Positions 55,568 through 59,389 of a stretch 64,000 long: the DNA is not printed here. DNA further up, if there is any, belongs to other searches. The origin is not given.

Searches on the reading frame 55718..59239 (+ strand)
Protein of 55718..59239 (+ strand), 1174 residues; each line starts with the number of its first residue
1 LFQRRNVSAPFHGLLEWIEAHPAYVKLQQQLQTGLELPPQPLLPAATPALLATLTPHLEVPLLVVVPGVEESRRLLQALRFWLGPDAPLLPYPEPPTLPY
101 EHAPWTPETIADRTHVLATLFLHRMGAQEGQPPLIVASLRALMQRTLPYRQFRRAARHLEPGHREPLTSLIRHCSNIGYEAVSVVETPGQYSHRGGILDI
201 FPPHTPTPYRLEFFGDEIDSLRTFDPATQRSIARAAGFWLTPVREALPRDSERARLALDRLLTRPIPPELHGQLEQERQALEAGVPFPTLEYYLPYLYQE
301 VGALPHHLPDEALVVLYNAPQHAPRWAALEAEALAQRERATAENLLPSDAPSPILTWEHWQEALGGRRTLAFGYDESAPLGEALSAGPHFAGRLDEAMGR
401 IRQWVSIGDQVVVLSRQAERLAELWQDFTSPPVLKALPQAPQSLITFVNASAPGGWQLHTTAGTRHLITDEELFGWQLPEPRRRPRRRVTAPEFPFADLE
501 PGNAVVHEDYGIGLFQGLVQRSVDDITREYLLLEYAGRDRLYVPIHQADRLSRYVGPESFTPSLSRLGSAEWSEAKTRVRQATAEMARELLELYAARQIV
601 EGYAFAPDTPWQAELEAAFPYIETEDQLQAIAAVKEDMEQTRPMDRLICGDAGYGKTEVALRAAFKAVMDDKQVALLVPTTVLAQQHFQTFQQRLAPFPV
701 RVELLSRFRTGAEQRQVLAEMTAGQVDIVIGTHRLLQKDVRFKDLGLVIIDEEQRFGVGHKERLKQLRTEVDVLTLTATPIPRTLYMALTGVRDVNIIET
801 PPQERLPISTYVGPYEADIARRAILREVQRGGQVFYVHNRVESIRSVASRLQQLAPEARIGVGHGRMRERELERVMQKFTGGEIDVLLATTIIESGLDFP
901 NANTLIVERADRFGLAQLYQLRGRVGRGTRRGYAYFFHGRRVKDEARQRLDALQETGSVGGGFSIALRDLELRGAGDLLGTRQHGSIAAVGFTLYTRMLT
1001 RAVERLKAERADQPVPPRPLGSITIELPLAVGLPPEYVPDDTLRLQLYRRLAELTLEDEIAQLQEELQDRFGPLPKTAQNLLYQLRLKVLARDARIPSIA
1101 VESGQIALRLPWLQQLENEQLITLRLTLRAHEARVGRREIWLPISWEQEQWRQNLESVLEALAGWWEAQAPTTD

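Call 44: search_protein_families(library=pfam, proteins=[window:55718-59239:+], max_evalue=0.0001)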
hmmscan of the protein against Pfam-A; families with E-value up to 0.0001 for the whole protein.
window:55718-59239:+ (1174 aa): 7 families
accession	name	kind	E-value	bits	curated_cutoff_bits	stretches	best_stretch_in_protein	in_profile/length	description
PF00270.35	DEAD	-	1.3e-26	93.8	26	1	624-785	1-164/167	DEAD/DEAH box helicase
PF03461.20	TRCF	-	1.9e-22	79.9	25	1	1028-1113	2-87/95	TRCF domain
PF17757.6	UvrB_inter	-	9.9e-21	74.1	22.9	1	158-244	2-89/91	UvrB interaction domain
PF00271.37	Helicase_C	-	1.3e-19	70.9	23.5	1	825-927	10-108/110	Helicase conserved C-terminal domain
PF02559.22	CarD_TRCF_RID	-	1.1e-18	67.5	23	1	499-555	1-57/57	CarD-like/TRCF RID domain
PF04851.21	ResIII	-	2.4e-08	34.5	22.5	1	625-780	6-162/164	Type III restriction enzyme, res subunit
PF22590.2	Cas3-like_C_2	-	9.7e-06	26.3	27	1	831-928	2-104/106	CRISPR-associated nuclease/helicase Cas3, C-terminal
